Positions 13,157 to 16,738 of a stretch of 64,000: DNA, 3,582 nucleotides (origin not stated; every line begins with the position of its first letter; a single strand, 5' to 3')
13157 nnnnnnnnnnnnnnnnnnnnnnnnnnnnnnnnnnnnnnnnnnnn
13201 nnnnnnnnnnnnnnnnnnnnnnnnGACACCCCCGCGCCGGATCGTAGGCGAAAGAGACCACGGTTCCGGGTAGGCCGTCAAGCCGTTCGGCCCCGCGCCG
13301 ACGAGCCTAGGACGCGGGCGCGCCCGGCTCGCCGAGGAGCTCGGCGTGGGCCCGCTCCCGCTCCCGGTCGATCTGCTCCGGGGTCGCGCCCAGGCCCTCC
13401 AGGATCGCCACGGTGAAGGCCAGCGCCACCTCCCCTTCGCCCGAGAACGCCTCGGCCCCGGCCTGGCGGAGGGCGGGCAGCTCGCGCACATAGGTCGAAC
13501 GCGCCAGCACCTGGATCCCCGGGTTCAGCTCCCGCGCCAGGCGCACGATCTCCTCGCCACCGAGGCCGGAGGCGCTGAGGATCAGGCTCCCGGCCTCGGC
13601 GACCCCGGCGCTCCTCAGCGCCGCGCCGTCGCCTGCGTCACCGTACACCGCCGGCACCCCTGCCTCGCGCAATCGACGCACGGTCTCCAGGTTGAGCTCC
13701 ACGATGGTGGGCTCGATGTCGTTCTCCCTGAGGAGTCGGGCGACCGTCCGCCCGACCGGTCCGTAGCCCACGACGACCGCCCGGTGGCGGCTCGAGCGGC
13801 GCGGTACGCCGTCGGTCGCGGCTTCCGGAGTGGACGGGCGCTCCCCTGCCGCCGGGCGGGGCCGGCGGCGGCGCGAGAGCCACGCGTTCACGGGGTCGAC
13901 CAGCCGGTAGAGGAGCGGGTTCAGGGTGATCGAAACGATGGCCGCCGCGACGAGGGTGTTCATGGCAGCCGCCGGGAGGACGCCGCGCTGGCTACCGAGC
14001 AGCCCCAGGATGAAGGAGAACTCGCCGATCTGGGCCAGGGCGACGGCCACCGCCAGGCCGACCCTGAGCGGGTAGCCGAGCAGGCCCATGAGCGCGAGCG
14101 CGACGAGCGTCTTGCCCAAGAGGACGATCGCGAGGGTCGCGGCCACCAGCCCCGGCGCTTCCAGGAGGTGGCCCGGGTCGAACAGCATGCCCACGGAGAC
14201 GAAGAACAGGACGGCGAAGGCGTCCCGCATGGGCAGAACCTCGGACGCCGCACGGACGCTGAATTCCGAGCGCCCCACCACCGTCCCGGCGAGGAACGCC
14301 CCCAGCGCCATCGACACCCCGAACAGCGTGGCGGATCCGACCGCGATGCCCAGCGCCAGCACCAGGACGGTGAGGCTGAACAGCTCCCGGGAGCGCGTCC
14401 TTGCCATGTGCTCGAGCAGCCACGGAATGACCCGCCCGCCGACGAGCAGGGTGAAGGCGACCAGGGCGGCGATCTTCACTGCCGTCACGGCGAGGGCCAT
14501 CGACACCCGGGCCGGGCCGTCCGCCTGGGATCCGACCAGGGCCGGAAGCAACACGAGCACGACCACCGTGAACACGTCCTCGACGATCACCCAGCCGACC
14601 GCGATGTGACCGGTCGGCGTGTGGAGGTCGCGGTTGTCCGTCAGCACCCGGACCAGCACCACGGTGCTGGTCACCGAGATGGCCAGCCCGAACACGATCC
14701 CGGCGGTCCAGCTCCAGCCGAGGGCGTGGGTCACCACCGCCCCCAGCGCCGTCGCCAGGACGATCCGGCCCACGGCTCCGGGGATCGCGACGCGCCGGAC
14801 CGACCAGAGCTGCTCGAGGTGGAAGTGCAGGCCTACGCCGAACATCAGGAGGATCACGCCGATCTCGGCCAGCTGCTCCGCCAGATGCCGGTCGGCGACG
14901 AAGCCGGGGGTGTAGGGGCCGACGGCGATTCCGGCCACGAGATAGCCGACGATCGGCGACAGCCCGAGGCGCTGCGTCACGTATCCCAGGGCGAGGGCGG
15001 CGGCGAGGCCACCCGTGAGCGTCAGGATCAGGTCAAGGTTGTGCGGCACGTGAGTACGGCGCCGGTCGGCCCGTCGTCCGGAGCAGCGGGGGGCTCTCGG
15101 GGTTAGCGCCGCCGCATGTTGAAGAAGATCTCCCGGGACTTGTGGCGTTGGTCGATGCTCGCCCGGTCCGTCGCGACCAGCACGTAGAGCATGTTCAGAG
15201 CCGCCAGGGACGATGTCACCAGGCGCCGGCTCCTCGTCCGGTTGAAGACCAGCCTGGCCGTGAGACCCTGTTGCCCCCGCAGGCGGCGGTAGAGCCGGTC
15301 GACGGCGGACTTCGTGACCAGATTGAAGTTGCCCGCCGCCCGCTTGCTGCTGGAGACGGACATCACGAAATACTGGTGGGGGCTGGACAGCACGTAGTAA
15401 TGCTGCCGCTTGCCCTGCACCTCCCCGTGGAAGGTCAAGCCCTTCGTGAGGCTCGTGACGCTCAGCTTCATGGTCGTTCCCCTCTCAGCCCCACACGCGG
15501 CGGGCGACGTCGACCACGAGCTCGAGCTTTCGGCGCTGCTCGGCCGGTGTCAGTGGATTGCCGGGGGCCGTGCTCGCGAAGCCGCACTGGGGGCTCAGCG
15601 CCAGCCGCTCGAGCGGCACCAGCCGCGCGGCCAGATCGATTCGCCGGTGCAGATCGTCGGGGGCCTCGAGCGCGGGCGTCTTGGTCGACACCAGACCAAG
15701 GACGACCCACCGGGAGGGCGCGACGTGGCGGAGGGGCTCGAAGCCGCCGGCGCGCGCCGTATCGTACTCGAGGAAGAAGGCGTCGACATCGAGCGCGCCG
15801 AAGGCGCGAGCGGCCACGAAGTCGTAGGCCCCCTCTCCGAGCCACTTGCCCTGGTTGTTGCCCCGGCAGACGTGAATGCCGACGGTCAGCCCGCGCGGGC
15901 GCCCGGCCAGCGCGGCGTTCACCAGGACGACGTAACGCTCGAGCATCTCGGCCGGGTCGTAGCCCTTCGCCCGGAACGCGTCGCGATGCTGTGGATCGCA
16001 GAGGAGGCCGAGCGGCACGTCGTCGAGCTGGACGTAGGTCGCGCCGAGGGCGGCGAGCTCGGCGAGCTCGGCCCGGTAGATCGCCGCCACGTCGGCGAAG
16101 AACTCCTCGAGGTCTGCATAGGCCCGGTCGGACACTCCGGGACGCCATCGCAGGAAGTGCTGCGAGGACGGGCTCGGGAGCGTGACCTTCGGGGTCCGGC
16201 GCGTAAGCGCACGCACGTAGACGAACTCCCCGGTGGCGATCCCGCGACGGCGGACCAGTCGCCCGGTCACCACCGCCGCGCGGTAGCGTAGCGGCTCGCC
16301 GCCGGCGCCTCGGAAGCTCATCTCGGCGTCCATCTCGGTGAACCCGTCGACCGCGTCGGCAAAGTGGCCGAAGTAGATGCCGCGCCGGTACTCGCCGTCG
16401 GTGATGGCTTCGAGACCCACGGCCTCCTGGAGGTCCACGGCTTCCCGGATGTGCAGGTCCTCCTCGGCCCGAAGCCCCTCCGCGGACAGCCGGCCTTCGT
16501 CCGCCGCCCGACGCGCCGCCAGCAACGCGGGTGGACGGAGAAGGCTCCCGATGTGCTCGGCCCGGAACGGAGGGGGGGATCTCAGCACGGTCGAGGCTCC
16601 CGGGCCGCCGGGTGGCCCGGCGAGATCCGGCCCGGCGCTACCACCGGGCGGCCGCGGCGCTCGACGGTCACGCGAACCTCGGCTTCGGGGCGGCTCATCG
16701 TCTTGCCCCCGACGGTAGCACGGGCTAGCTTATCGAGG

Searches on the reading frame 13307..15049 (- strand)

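Call 95: search_protein_families(library=pfam, proteins=[window:13307-15049:-], max_evalue=0.001)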
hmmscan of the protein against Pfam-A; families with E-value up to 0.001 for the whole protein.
window:13307-15049:- (580 aa): 2 families
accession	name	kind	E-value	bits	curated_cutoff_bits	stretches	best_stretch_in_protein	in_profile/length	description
PF00999.27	Na_H_Exchanger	-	3e-60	204.5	26.2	1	17-380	4-373/375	Sodium/hydrogen exchanger, transmembrane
PF02254.24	TrkA_N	-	2e-18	67.3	23.8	1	425-533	2-111/116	TrkA-N domain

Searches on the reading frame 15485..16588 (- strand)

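Call 95: search_protein_families(library=pfam, proteins=[window:15485-16588:-], max_evalue=0.001)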
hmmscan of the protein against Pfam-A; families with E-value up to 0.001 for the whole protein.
window:15485-16588:- (367 aa): 1 family
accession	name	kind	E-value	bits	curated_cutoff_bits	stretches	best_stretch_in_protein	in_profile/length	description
PF01717.24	Meth_synt_2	-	1.6e-21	77.4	21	1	13-363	6-323/324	Cobalamin-independent synthase, Catalytic domain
